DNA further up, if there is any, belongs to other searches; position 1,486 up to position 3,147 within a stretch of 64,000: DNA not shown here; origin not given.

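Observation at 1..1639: Small coupled ORF followed by an RRE(PqqD-like)-GT2-ABC ATPase fusion gene: possible glycosylated-peptide (RiPP-like) module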

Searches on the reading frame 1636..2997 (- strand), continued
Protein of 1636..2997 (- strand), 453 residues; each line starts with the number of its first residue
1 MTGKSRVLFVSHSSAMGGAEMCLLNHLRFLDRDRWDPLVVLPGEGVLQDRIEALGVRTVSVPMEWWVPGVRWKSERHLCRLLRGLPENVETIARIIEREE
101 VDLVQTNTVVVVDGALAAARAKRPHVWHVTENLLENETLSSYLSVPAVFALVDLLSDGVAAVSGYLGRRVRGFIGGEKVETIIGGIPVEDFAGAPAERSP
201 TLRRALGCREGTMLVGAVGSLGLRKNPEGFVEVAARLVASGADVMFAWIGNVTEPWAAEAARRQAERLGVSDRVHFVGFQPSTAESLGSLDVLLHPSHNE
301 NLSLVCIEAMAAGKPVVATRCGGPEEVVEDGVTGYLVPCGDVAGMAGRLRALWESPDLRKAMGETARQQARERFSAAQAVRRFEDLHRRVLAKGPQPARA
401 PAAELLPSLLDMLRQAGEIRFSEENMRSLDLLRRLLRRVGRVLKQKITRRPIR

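Call 30: search_protein_families(library=ncbifam, proteins=[P0001, P0002, P0006, P0007, P0011], max_evalue=1)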
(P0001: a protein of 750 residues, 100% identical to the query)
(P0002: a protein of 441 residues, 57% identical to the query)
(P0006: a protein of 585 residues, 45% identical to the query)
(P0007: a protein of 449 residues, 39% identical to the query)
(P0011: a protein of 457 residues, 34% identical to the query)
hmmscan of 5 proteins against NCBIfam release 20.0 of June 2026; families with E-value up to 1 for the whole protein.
P0001 (750 aa): 224 families (the best 25 are shown)
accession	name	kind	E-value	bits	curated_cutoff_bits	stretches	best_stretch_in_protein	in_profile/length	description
NF033858.1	ABC2_perm_RbbA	equivalog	1.3e-63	215.3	1050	1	463-687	263-490/909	ribosome-associated ATPase/putative transporter RbbA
TIGR01188.1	drrA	subfamily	9.6e-58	195.8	312.45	1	474-688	1-218/302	daunorubicin resistance ABC transporter, ATP-binding protein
NF010060.0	PRK13537.1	equivalog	2.7e-52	177.6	521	1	463-683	12-235/314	nodulation factor ABC transporter ATP-binding protein NodI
NF010059.0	PRK13536.1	equivalog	1.1e-50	172.3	549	1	463-682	40-262/342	nodulation factor ABC transporter ATP-binding protein NodI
TIGR01288.1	nodI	equivalog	4.6e-49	167.1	424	1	466-683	4-224/303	nodulation factor ABC transporter ATP-binding protein NodI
TIGR03864.1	PQQ_ABC_ATP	hypoth_equivalog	1.3e-48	165.5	302.25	1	466-684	1-222/236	ABC transporter, ATP-binding subunit, PQQ-dependent alcohol dehydrogenase system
TIGR03522.1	GldA_ABC_ATP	equivalog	1.2e-47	162.8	402.6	1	467-677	3-215/301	gliding motility-associated ABC transporter ATP-binding subunit GldA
TIGR04406.1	LPS_export_lptB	equivalog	6.5e-41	140.2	240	1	467-683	2-224/239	LPS export ABC transporter ATP-binding protein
TIGR03265.1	PhnT2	equivalog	1.2e-40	139.8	457.7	1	465-679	3-220/353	putative 2-aminoethylphosphonate ABC transporter ATP-binding protein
TIGR00968.1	3a0106s01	subfamily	2.5e-40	138.5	342.75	1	467-683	1-220/237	sulfate ABC transporter ATP-binding protein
TIGR03740.1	galliderm_ABC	subfamily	3.4e-40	138.1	309.75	1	468-676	2-206/223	lantibiotic protection ABC transporter ATP-binding subunit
TIGR03873.1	F420-0_ABC_ATP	hypoth_equivalog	6.3e-40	137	372.4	1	467-682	2-225/256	putative F420-0 ABC transporter ATP-binding protein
NF010068.0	PRK13548.1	equivalog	2.9e-37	128.2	261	1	466-681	5-230/261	heme ABC transporter ATP-binding protein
TIGR04520.1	ECF_ATPase_1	equivalog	2.6e-36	125.4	315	1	467-684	1-226/269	energy-coupling factor transporter ATPase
NF006987.0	PRK09452.1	equivalog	4.3e-36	124.4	482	1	465-679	16-233/378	spermidine/putrescine ABC transporter ATP-binding protein PotA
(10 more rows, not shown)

P0002 (441 aa): 28 families (the best 25 are shown)
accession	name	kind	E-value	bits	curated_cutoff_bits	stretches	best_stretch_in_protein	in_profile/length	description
TIGR01556.1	rhamnosyltran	subfamily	3e-16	59.4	200.55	1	111-319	8-210/281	rhamnosyltransferase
TIGR03937.1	PgaC_IcaA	equivalog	1.2e-15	57.4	422.3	1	91-209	38-159/407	poly-beta-1,6-N-acetyl-D-glucosamine synthase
TIGR04283.1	glyco_like_mftF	equivalog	1e-14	54.7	182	1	100-210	1-108/221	TIGR04283 family arsenosugar biosynthesis glycosyltransferase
TIGR03965.1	mycofact_glyco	equivalog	1.7e-14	53.6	280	1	84-310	59-281/467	mycofactocin biosynthesis glycosyltransferase MftF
NF007482.0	PRK10073.1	equivalog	2.4e-14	53.1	423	1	97-202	5-112/334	glycosyltransferase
TIGR03111.1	glyc2_xrt_Gpos1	hypoth_equivalog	8.2e-13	47.9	363.95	1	94-214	45-170/439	TIGR03111 family XrtG-associated glycosyltransferase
NF038302.1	EPS_HpsE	equivalog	2.4e-12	46.5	300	1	100-213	3-124/307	hormogonium polysaccharide biosynthesis glycosyltransferase HpsE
NF041875.1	EPS_EpsD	equivalog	5.5e-12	45.7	370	1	100-196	1-100/325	exopolysaccharide biosynthesis glycosyltransferase EpsD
NF050050.1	ProtGlycPglI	equivalog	1e-11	44.8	500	1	98-201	2-109/306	GalNAc(5)-diNAcBac-PP-undecaprenol beta-1,3-glucosyltransferase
NF047683.1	TeichurnBiosyTuaG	equivalog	1.6e-11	44.3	400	1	97-192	5-103/252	teichuronic acid biosynthesis protein TuaG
NF050113.1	gal_furan_GlfT1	equivalog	1.2e-10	41.2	330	1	101-216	2-120/290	galactofuranosyltransferase GlfT1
NF053739.1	GlytfEpsEBac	equivalog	3.1e-10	39.5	450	1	98-205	1-112/265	glycosyltransferase EpsE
NF041394.1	GtaseAglG_Halo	equivalog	3.7e-08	33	440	1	99-205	2-112/304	glucosyl-dolichyl phosphate glucuronosyltransferase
TIGR04242.1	nodulat_NodC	equivalog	1.7e-07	30.6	550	1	61-201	16-157/395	chitooligosaccharide synthase NodC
NF045692.1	OglycostaseCruG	equivalog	2.7e-07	29.9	600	1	98-203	41-155/386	2'-O-glycosyltransferase CruG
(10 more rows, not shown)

P0006 (585 aa): 32 families (the best 25 are shown)
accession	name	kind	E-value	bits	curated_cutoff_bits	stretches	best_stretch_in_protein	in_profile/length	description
TIGR03937.1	PgaC_IcaA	equivalog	6.6e-20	71.4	422.3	1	123-338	41-249/407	poly-beta-1,6-N-acetyl-D-glucosamine synthase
NF041875.1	EPS_EpsD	equivalog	1e-19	71.2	370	1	129-340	1-207/325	exopolysaccharide biosynthesis glycosyltransferase EpsD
NF007482.0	PRK10073.1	equivalog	3.9e-15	55.7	423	1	125-229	4-110/334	glycosyltransferase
TIGR03965.1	mycofact_glyco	equivalog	4.7e-15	55.4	280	1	120-341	67-282/467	mycofactocin biosynthesis glycosyltransferase MftF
TIGR01556.1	rhamnosyltran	subfamily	3.9e-14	52.5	200.55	1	135-346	2-207/281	rhamnosyltransferase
TIGR04283.1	glyco_like_mftF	equivalog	1.5e-12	47.6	182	1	129-252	1-118/221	TIGR04283 family arsenosugar biosynthesis glycosyltransferase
TIGR03111.1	glyc2_xrt_Gpos1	hypoth_equivalog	1e-10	41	363.95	1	124-227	46-154/439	TIGR03111 family XrtG-associated glycosyltransferase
NF047683.1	TeichurnBiosyTuaG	equivalog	2.2e-10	40.6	400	1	125-220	4-102/252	teichuronic acid biosynthesis protein TuaG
NF038302.1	EPS_HpsE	equivalog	5.8e-10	38.6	300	1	129-224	3-106/307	hormogonium polysaccharide biosynthesis glycosyltransferase HpsE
NF038299.1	EPS_HpsN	equivalog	2.7e-08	33.2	425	1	127-240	1-116/317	hormogonium polysaccharide biosynthesis glycosyltransferase HpsN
NF050050.1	ProtGlycPglI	equivalog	9e-08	31.8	500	1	127-231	2-110/306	GalNAc(5)-diNAcBac-PP-undecaprenol beta-1,3-glucosyltransferase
NF053739.1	GlytfEpsEBac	equivalog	4.8e-07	29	450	1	127-220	1-98/265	glycosyltransferase EpsE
NF045692.1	OglycostaseCruG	equivalog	2.4e-06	26.8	600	1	127-183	41-100/386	2'-O-glycosyltransferase CruG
NF007453.0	PRK10018.1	equivalog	5.1e-06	26.3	382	1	125-216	4-98/280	colanic acid biosynthesis glycosyltransferase WcaA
TIGR04242.1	nodulat_NodC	equivalog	6.8e-06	25.3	550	1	121-231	42-158/395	chitooligosaccharide synthase NodC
TIGR04195.1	S_glycosyl_SunS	equivalog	0.00042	19.3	350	1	124-218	54-145/421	SunS family peptide S-glycosyltransferase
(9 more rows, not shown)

P0007 (449 aa): 25 families
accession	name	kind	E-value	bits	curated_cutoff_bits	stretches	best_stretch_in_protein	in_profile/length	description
NF007482.0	PRK10073.1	equivalog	2.7e-19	69.4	423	1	107-212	6-113/334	glycosyltransferase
TIGR03937.1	PgaC_IcaA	equivalog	4.1e-18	65.5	422.3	1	105-322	43-255/407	poly-beta-1,6-N-acetyl-D-glucosamine synthase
NF047683.1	TeichurnBiosyTuaG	equivalog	1.4e-14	54.4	400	1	107-215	6-117/252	teichuronic acid biosynthesis protein TuaG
TIGR01556.1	rhamnosyltran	subfamily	2.3e-14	53.3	200.55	1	121-362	9-242/281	rhamnosyltransferase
TIGR03111.1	glyc2_xrt_Gpos1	hypoth_equivalog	1.8e-13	50.1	363.95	1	107-207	49-154/439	TIGR03111 family XrtG-associated glycosyltransferase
TIGR03965.1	mycofact_glyco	equivalog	2.8e-13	49.5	280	1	107-323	74-286/467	mycofactocin biosynthesis glycosyltransferase MftF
NF041875.1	EPS_EpsD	equivalog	7e-13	48.7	370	1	109-207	1-102/325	exopolysaccharide biosynthesis glycosyltransferase EpsD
NF038299.1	EPS_HpsN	equivalog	8.4e-13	48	425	1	107-355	1-262/317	hormogonium polysaccharide biosynthesis glycosyltransferase HpsN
NF053739.1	GlytfEpsEBac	equivalog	1.4e-12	47.1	450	1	107-200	1-99/265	glycosyltransferase EpsE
TIGR04283.1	glyco_like_mftF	equivalog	2.3e-12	47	182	1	109-216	1-104/221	TIGR04283 family arsenosugar biosynthesis glycosyltransferase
NF050050.1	ProtGlycPglI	equivalog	1e-11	44.8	500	1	107-209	2-108/306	GalNAc(5)-diNAcBac-PP-undecaprenol beta-1,3-glucosyltransferase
NF041394.1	GtaseAglG_Halo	equivalog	4.8e-11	42.5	440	1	109-221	3-119/304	glucosyl-dolichyl phosphate glucuronosyltransferase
TIGR04242.1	nodulat_NodC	equivalog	1.5e-09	37.3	550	1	105-217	46-164/395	chitooligosaccharide synthase NodC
TIGR04195.1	S_glycosyl_SunS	equivalog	7.3e-09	34.9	350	1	107-211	57-157/421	SunS family peptide S-glycosyltransferase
NF007453.0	PRK10018.1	equivalog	2.7e-08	33.8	382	1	107-195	6-97/280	colanic acid biosynthesis glycosyltransferase WcaA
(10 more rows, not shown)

P0011 (457 aa): 22 families
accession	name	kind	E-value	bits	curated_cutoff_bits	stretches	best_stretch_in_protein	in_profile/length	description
TIGR03965.1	mycofact_glyco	equivalog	6.2e-18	64.9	280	1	28-312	11-286/467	mycofactocin biosynthesis glycosyltransferase MftF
NF041875.1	EPS_EpsD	equivalog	2.9e-15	56.5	370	2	97-196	1-103/325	exopolysaccharide biosynthesis glycosyltransferase EpsD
TIGR04283.1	glyco_like_mftF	equivalog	5e-13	49.2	182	1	97-205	1-106/221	TIGR04283 family arsenosugar biosynthesis glycosyltransferase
NF007482.0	PRK10073.1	equivalog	5.3e-13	48.7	423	1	96-199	7-112/334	glycosyltransferase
TIGR03937.1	PgaC_IcaA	equivalog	1.7e-11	43.7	422.3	1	96-219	46-172/407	poly-beta-1,6-N-acetyl-D-glucosamine synthase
NF047683.1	TeichurnBiosyTuaG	equivalog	1.3e-08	34.8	400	1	96-193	7-107/252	teichuronic acid biosynthesis protein TuaG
NF038299.1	EPS_HpsN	equivalog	9.3e-08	31.4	425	1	97-210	3-119/317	hormogonium polysaccharide biosynthesis glycosyltransferase HpsN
NF050050.1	ProtGlycPglI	equivalog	3e-07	30.1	500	1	97-197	4-108/306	GalNAc(5)-diNAcBac-PP-undecaprenol beta-1,3-glucosyltransferase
TIGR03111.1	glyc2_xrt_Gpos1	hypoth_equivalog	7.4e-07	28.3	363.95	1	96-202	50-161/439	TIGR03111 family XrtG-associated glycosyltransferase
NF041394.1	GtaseAglG_Halo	equivalog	1.7e-06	27.6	440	1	96-200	2-110/304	glucosyl-dolichyl phosphate glucuronosyltransferase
TIGR01556.1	rhamnosyltran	subfamily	1.7e-06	27.4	200.55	1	259-311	153-205/281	rhamnosyltransferase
NF050819.1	PolSacchBiosHfsG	equivalog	6.3e-06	25.6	500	1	96-188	13-107/302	polysaccharide biosynthesis protein HfsG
NF045692.1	OglycostaseCruG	equivalog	2e-05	23.7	600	1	81-154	28-100/386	2'-O-glycosyltransferase CruG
NF038302.1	EPS_HpsE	equivalog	2e-05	23.7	300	1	97-217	3-131/307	hormogonium polysaccharide biosynthesis glycosyltransferase HpsE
NF050113.1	gal_furan_GlfT1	equivalog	3.5e-05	23.3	330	1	99-177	3-83/290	galactofuranosyltransferase GlfT1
TIGR04195.1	S_glycosyl_SunS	equivalog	0.043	12.6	350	1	101-182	63-141/421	SunS family peptide S-glycosyltransferase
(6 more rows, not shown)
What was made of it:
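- On ABC transporter ATPase (PF00005), ABC-2/DrrA type: DrrA, NodI and GldA models align over residues 463-688 (call 30).
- On Mycofactocin glycosyltransferase MftF (TIGR03965): Scores are 50-65 bits, mostly over the catalytic core (call 30).
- Tried and rejected: MftF link: one ortholog's TIGR03965 alignment ran into the N-terminal domain (call 30).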

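Call 31: find_related_loci(query=A1, collection=genome_contigs, flank=10000)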
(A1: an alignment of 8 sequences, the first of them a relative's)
Query A1 (750 aa) in genome_contigs; peptide patterns used: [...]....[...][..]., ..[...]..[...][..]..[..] (x = any residue, [..] = any of these).
196 stretches matched a pattern; 168 encode a relative of the query (tblastn E <= 1e-3); the best 80 are kept; 80 distinct loci.
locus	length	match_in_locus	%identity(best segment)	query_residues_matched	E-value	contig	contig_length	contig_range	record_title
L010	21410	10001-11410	42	5-451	3e-104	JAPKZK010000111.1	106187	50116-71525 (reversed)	MAG: Candidatus Aminicenantes bacterium isolate LacPavin_0920_SED2_MAG_46_26 LacPavin_0920_SED2_scaffold_795277, whole g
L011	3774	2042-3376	35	4-449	7e-76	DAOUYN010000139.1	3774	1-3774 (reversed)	MAG TPA_asm: Actinomycetes bacterium isolate CSMAG_928 CSMAG_928_k141_1318956_length_3774_cov_5.9697, whole genome shotg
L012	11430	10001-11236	36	1-408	3e-75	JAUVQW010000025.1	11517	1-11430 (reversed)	MAG: Actinomycetes bacterium isolate CSMAG_698 CSMAG_698_k127_4534972_length_11517_cov_11.4510, whole genome shotgun seq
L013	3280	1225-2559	35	4-449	6e-74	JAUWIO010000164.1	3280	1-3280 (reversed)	MAG: Actinomycetes bacterium isolate CSMAG_2296 CSMAG_2296_k127_11476850_length_3280_cov_16.5392, whole genome shotgun s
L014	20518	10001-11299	36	2-435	2e-72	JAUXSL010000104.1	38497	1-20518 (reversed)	MAG: Actinomycetota bacterium isolate C12_metabat.bin.89 C12_k141_161687, whole genome shotgun sequence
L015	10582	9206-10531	37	5-445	2e-71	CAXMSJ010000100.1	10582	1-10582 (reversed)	MAG: uncultured Acidimicrobiia bacterium isolate 10C-St20-MC-01_bin.3.orig genome assembly, contig: k141_684600, whole g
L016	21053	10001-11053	38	84-435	5e-73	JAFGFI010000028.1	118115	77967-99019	MAG: Anaerolineae bacterium isolate Zod_Metabat.1307 k87_959455, whole genome shotgun sequence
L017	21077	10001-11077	41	79-441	1e-66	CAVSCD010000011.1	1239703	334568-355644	MAG: Candidatus Aminicenantes bacterium isolate MFD02979.bin.2.51 genome assembly, contig: contig_50643, whole genome sh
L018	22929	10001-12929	34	2-672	8e-64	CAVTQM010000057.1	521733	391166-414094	MAG: uncultured Chloroflexia bacterium isolate MFD00709.bin.2.142 genome assembly, contig: contig_6143, whole genome sho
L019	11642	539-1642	36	20-394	3e-63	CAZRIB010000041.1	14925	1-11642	MAG TPA_asm: uncultured Ardenticatenaceae bacterium isolate SRP162660_co2_81 genome assembly, contig: NODE_1590_length_1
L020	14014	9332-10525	35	99-481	4e-62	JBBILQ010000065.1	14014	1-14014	MAG: Candidatus Aminicenantes bacterium isolate RVF170221_bin_212 NODE_3608_length_14014_cov_3.551544, whole genome shot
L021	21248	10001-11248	34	26-437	6e-62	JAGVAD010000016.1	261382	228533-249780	MAG: Anaerolineales bacterium isolate DeMMO6_43 c_000000097205, whole genome shotgun sequence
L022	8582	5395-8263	37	85-436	3e-62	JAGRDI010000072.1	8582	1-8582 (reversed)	MAG: Anaerolineales bacterium isolate HKST-UBA48 2012-05-30_1_(paired)_contig_153085, whole genome shotgun sequence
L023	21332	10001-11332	34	4-435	2e-61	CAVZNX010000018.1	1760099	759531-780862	MAG: uncultured Chloroflexia bacterium isolate MFD02979.bin.2.70 genome assembly, contig: contig_53696, whole genome sho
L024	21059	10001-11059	39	82-435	1e-61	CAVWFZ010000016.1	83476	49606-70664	MAG: Thermoanaerobaculaceae bacterium isolate MFD04408.bin.1.165 genome assembly, contig: contig_40495, whole genome sho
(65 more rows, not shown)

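Call 40: search_protein_representatives(alignment_id=A1)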
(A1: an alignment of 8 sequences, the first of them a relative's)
Query: 8 sequences, 460 profile positions. Proteins with E-value up to 0.001 (for the whole library): 654051; up to 1e-10: 272028; up to 1e-30: 18340. The best 150 are listed.
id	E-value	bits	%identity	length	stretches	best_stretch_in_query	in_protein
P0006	2.9e-197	672.4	-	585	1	1-457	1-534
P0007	1.7e-192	656.6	-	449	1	3-446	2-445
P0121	9.2e-190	647.7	-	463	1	4-447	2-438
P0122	5.0e-172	589.2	-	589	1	4-447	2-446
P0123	9.8e-148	509.1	-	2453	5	90-341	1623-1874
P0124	1.7e-141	488.5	-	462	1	3-445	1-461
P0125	6.2e-139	480.1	-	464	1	5-446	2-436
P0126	6.9e-138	476.6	-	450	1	7-447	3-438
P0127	1.2e-137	475.9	-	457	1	9-447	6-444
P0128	1.9e-136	471.9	-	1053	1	7-447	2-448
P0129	8.7e-136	469.7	-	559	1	5-453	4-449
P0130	3.8e-134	464.3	-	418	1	153-447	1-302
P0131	1.4e-132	459.2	-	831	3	101-417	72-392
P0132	1.3e-130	452.6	-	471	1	25-456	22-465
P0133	4.5e-130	450.9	-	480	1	6-438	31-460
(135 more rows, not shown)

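Call 48: list_cluster_members(proteins=[P0001, P0003, P0005])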
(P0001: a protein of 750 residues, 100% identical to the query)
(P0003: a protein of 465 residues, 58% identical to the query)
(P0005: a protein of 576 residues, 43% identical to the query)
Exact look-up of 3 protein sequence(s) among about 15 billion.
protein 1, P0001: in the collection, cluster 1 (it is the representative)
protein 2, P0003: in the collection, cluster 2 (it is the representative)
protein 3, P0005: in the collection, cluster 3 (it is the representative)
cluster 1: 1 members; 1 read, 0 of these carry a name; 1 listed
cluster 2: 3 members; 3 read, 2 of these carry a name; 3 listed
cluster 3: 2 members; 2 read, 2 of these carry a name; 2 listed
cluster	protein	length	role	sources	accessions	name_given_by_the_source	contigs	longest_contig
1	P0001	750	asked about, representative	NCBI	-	-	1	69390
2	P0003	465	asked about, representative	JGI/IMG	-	GT2 family glycosyltransferase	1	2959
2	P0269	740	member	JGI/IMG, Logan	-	GT2 family glycosyltransferase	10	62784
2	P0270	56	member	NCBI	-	-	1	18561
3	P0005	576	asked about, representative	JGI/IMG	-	GT2 family glycosyltransferase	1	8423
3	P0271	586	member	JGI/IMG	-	GT2 family glycosyltransferase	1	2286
